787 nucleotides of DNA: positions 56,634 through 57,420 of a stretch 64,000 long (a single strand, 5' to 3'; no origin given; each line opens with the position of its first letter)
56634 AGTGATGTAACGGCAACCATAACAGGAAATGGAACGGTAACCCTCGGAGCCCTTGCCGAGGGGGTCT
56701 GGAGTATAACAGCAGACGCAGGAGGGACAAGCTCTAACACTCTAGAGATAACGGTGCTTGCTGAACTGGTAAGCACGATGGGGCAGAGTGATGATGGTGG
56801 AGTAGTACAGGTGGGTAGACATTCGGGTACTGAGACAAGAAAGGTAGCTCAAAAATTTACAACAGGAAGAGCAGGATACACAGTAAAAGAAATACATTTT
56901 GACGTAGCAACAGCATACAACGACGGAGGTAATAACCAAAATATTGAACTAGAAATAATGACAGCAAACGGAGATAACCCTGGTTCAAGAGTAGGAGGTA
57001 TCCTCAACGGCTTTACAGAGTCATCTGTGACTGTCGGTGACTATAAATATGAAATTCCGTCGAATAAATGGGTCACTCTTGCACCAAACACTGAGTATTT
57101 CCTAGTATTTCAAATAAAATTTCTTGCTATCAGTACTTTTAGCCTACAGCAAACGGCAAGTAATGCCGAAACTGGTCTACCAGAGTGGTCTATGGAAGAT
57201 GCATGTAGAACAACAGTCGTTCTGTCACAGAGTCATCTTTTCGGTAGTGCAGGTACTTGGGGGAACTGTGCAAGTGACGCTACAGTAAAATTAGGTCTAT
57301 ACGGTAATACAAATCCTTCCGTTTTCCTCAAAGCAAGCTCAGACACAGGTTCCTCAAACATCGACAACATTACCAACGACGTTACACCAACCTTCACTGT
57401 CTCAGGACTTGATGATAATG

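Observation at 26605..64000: Tandem array of three giant Ig-repeat / peptidoglycan-binding surface-protein genes occupying about 37 kb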

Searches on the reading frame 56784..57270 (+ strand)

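Call 24: search_protein_families(library=ncbifam, proteins=[window:56784-57270:+], max_evalue=1)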
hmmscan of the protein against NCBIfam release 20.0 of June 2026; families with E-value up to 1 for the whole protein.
window:56784-57270:+ (162 aa): 1 family
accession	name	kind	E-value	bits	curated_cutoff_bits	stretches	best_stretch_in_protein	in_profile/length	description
NF041539.1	choice_anch_R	domain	2.9e-16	59.8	30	1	13-140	12-130/155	choice-of-anchor R domain-containing protein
